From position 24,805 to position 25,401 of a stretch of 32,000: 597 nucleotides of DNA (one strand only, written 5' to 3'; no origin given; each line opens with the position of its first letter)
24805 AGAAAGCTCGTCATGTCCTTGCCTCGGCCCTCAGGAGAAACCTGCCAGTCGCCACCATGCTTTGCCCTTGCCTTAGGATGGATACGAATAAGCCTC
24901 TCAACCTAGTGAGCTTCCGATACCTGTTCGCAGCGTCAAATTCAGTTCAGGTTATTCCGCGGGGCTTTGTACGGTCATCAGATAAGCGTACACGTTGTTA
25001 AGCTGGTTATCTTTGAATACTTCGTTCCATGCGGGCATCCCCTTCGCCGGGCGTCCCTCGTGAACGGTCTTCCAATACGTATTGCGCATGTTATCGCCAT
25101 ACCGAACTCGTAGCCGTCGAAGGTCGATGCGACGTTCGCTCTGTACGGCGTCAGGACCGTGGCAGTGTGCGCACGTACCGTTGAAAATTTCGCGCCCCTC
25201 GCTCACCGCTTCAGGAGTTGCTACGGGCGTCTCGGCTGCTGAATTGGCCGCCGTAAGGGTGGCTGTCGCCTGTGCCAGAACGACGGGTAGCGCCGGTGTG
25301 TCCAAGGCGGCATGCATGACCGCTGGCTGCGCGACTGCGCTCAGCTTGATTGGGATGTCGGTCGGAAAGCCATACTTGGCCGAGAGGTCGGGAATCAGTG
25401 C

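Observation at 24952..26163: XoxJ-like binding protein and XoxG-like cytochrome c fused into one polypeptide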

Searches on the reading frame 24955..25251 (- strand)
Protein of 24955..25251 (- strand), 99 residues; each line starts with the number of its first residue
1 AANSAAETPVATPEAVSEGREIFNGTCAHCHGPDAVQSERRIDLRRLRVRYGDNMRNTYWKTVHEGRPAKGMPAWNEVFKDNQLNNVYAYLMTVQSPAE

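Call 102: search_solved_structures(query=A5, max_evalue=1)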
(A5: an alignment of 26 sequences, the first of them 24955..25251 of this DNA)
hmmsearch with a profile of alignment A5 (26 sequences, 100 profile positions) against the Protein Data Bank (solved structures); distinct sequences matched with E-value up to 1: 134 (the best 60 are shown).
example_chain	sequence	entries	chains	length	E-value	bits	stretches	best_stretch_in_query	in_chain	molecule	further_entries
8smr_G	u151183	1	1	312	6.7e-17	64.5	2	7-95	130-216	Cbb3-type cytochrome c oxidase subunit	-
3mk7_C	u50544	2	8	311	1.5e-14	56.9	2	6-94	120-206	Cytochrome c oxidase, cbb3-type, subunit P | Cbb3-type cytochrome c oxidase subunit CcoP1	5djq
8snh_G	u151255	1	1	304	2.1e-13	53.3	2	6-95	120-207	Cbb3-type cytochrome c oxidase subunit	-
1yiq_A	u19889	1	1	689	5.9e-11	45.4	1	11-94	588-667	Quinohemoprotein alcohol dehydrogenase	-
6xkx_p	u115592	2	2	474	8.7e-10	41.6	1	11-78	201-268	Cbb3-type cytochrome c oxidase subunit CcoP,Cytochrome c-type cyt cy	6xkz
9g83_v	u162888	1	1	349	2.4e-09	40.2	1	14-96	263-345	Cbb3-type cytochrome c oxidase subunit CcoP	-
3ph2_B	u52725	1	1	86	7e-09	38.7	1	17-94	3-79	Cytochrome c6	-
2v08_A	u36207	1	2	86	1.1e-08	38.1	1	17-94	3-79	CYTOCHROME C6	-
9se7_T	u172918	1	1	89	2.7e-08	36.9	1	18-94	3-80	Cytochrome c6, chloroplastic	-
1cyi_A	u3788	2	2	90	2.8e-08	36.8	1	18-94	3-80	CYTOCHROME C6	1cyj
6tr1_C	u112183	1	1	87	3.5e-08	36.5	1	17-94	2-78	Cytochrome c6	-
6tr1_A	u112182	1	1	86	5.1e-08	36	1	17-94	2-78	Cytochrome c6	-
6tr1_E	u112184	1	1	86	5.7e-08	35.8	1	17-94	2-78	Cytochrome c6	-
1c6s_A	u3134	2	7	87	5.9e-08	35.8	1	17-94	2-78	CYTOCHROME C6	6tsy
4gyd_A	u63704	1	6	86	8.5e-08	35.3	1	19-94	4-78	Cytochrome c6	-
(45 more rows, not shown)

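Call 106: predict_structure(alignment_id=A5)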
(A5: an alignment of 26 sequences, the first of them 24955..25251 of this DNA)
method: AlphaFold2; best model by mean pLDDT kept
length: 99 residues; sequences in the alignment: 26
mean_pLDDT: 85.5   pTM: 0.78
mean pLDDT of the five models: 85.5, 83.7, 81.5, 81.1, 81.0
residues with pLDDT >= 90: 55; 70-90: 32; 50-70: 9; < 50: 3
segments of 3 or more residues with pLDDT < 50: 1-3
pLDDT, mean of each block of 10 residues (from residue 1): 56 94 94 85 82 90 91 91 94 77
secondary structure, 60 per line:
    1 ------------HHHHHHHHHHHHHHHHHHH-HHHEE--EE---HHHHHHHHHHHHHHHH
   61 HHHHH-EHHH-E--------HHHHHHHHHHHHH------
elements in order: H13-31 H45-65 H81-93

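Call 109: fold_search(model_id=the predicted structure, library=pdb)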
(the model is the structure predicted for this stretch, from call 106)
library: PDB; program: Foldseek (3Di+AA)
matches with E <= 10: 174; with E <= 0.001: 0
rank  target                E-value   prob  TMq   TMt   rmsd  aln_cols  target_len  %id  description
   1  1nir_A                2.6e-03  1.00  0.61  0.13   5.1        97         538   21  OXYDIZED NITRITE REDUCTASE FROM PSEUDOMONAS AERUGINOSA (released 1997-12-03)
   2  6tsi_A                2.8e-03  1.00  0.65  0.14   4.9        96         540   19  cd1 nitrite reductase NirS with bound dihydro-heme d1 (released 2020-11-18)
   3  1nir_B                3.6e-03  1.00  0.63  0.13   5.0        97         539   20  OXYDIZED NITRITE REDUCTASE FROM PSEUDOMONAS AERUGINOSA (released 1997-12-03)
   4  9krr_B                4.3e-03  1.00  0.60  0.69   3.9        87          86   22  CRYSTAL STRUCTURE OF REDUCED CYTOCHROME C6 FROM Synechocystis PCC 6803 (released 2025-01-29)
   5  1kib_A                4.3e-03  1.00  0.59  0.64   4.0        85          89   22  cytochrome c6 from Arthrospira maxima: an assembly of 24 subunits in the form of an oblate shell (released 2002-07-03)
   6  1gjq_A                5.5e-03  1.00  0.65  0.14   4.6        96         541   20  Pseudomonas aeruginosa cd1 nitrite reductase reduced cyanide complex (released 2002-08-01)
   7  9krr_A                6.6e-03  1.00  0.62  0.70   3.8        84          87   23  CRYSTAL STRUCTURE OF REDUCED CYTOCHROME C6 FROM Synechocystis PCC 6803 (released 2025-01-29)
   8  7o38                  8.0e-03  1.00  0.52  0.63   4.5        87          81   22  cytochrome C kustc0562 from Kuenenia stuttgartiensis (released 2021-10-13)
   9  1cyj                  8.5e-03  1.00  0.59  0.64   3.2        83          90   26  CYTOCHROME C6 (released 1996-01-29)
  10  1cyi                  9.0e-03  1.00  0.58  0.63   3.8        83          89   26  CYTOCHROME C6 (released 1996-01-29)
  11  1yiq                  9.6e-03  1.00  0.65  0.11   3.6        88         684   24  Molecular cloning and structural analysis of quinohemoprotein alcohol dehydrogenase ADHIIG from Pseudomonas putida HK5.  (released 2005-08-16)
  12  3ph2                  1.2e-02  1.00  0.61  0.70   3.1        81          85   26  Structure of the imidazole-adduct of the Phormidium laminosum cytochrome c6 Q51V variant (released 2011-02-09)
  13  9krr_H                1.2e-02  1.00  0.59  0.69   3.8        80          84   24  CRYSTAL STRUCTURE OF REDUCED CYTOCHROME C6 FROM Synechocystis PCC 6803 (released 2025-01-29)
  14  1hzu                  1.2e-02  1.00  0.62  0.14   3.4        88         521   19  DOMAIN SWING UPON HIS TO ALA MUTATION IN NITRITE REDUCTASE OF PSEUDOMONAS AERUGINOSA (released 2001-09-26)
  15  1f1f                  1.3e-02  1.00  0.58  0.65   3.8        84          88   23  CRYSTAL STRUCTURE OF CYTOCHROME C6 FROM ARTHROSPIRA MAXIMA (released 2001-08-08)
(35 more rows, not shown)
